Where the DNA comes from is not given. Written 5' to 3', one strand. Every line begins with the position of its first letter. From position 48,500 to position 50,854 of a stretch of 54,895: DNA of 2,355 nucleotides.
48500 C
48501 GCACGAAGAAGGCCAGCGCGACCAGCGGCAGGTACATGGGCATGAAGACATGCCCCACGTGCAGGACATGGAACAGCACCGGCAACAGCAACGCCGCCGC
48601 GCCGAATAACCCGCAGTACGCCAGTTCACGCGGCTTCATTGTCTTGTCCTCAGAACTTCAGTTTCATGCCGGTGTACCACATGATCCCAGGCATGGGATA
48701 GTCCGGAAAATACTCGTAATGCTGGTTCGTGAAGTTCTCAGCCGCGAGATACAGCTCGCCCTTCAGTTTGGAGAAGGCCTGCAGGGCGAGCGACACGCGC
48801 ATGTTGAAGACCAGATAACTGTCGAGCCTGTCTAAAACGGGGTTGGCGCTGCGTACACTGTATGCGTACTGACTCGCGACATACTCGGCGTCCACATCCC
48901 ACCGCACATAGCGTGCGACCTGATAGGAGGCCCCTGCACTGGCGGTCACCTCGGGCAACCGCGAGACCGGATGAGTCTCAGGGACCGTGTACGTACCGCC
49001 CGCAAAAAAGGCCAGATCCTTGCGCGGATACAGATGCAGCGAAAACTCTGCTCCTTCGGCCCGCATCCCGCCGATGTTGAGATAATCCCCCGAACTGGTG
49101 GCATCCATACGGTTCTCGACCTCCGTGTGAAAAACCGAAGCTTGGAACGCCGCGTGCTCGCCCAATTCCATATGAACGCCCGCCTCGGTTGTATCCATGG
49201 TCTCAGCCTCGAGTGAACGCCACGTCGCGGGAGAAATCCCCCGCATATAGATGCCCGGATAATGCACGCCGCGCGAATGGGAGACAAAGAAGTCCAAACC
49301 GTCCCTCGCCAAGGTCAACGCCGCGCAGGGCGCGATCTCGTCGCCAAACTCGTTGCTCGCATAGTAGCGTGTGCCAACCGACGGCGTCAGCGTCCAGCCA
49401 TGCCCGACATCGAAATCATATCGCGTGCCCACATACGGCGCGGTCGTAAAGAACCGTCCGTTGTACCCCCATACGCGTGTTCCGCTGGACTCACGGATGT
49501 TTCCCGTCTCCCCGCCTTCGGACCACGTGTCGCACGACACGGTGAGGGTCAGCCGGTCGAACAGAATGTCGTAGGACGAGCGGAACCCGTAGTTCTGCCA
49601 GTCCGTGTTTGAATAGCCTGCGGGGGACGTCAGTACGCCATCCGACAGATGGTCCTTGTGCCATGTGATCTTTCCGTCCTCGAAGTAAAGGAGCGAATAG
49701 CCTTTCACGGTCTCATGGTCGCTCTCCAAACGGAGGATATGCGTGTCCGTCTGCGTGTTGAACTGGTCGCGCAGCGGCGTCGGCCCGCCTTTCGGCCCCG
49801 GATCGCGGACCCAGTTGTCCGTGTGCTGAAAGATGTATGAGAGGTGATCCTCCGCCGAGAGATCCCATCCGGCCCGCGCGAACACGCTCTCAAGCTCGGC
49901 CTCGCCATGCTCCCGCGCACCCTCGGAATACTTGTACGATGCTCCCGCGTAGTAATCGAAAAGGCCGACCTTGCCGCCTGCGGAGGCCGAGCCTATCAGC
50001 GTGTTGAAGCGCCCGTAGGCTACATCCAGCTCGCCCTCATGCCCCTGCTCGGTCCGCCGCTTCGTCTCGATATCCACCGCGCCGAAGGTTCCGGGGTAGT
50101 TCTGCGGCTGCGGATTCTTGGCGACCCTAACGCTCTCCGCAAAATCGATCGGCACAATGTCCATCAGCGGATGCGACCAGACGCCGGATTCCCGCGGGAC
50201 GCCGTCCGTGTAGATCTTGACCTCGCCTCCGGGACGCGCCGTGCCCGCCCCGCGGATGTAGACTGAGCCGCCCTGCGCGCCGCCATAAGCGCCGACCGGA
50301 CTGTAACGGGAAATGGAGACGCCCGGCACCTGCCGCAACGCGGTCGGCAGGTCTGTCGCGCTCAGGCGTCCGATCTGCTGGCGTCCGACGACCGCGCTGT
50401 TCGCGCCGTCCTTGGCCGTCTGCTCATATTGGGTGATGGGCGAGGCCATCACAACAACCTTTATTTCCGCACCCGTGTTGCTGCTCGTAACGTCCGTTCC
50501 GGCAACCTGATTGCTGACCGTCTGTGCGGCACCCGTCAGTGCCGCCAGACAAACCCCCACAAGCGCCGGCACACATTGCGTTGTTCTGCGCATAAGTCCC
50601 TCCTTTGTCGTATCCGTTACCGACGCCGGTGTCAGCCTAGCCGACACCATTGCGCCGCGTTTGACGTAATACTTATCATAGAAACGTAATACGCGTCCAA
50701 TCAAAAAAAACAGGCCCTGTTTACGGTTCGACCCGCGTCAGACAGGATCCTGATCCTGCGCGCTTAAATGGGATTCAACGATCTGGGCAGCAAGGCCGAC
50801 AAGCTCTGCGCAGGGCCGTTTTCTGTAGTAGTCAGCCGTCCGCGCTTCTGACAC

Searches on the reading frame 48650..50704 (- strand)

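Call 105: search_protein_families(library=pfam, proteins=[window:48650-50704:-], max_evalue=0.00001)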
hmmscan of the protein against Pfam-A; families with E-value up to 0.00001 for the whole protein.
window:48650-50704:- (684 aa): 1 family
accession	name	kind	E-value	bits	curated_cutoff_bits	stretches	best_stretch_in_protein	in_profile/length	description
PF07715.20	Plug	-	1.5e-13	51.6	23.9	1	102-204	8-100/107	TonB-dependent Receptor Plug Domain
